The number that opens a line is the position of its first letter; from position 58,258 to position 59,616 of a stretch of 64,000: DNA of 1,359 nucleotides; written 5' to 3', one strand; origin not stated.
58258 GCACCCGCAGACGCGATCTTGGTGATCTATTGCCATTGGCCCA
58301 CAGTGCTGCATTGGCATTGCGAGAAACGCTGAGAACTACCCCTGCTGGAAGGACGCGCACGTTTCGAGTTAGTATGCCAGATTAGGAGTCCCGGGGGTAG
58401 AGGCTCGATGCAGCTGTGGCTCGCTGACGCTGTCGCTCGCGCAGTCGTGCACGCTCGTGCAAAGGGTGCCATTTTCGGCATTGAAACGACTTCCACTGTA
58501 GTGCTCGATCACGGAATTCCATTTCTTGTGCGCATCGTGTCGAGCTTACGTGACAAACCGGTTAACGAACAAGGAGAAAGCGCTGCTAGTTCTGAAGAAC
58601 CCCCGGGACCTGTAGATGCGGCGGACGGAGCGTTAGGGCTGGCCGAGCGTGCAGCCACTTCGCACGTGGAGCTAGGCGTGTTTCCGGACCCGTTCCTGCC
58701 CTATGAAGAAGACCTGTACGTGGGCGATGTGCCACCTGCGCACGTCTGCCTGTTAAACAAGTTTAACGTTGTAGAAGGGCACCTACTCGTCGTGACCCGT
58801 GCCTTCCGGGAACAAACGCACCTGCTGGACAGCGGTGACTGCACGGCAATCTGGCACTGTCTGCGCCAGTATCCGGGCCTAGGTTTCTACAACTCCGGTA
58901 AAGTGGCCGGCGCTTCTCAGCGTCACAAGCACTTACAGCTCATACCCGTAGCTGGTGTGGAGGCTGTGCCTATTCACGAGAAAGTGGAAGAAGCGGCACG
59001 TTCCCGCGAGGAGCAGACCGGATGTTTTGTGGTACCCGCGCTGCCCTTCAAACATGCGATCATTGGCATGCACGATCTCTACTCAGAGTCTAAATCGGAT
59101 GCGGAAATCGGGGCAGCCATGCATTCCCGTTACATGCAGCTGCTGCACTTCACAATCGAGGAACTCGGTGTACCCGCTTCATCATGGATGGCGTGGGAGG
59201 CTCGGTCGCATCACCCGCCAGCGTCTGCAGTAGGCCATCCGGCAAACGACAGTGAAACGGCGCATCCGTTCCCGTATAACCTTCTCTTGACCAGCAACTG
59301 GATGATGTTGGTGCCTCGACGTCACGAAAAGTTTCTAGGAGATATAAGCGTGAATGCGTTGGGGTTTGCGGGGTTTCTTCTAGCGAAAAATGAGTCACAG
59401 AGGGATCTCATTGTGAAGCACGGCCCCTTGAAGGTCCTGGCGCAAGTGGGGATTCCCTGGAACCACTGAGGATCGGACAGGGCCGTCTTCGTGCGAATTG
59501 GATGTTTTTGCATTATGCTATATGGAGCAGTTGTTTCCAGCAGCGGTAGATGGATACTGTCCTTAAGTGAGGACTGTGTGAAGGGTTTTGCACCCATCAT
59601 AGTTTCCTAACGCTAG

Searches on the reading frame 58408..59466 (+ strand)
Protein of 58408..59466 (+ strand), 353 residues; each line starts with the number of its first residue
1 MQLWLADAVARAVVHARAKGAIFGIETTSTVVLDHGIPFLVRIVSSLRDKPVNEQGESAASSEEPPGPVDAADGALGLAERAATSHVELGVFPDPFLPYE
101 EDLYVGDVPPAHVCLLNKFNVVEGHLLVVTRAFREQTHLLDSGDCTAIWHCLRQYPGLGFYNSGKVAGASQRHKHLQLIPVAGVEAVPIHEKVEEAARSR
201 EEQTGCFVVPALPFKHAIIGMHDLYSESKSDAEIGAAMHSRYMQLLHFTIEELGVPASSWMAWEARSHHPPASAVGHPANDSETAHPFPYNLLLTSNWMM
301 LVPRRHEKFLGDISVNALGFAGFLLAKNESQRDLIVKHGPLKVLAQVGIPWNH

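Call 7: search_protein_families(library=pfam, proteins=[window:58408-59466:+], max_evalue=0.01)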
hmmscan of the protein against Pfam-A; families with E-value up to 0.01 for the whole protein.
window:58408-59466:+ (353 aa): 2 families
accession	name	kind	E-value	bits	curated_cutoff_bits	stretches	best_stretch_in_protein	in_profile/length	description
PF19327.4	Ap4A_phos_N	-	6.7e-56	189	23.1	2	93-191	72-173/177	Ap4A phosphorylase N-terminal domain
PF09830.14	ATP_transf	-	1.6e-24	86.5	23.5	1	210-350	1-95/95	ATP adenylyltransferase C-terminal domain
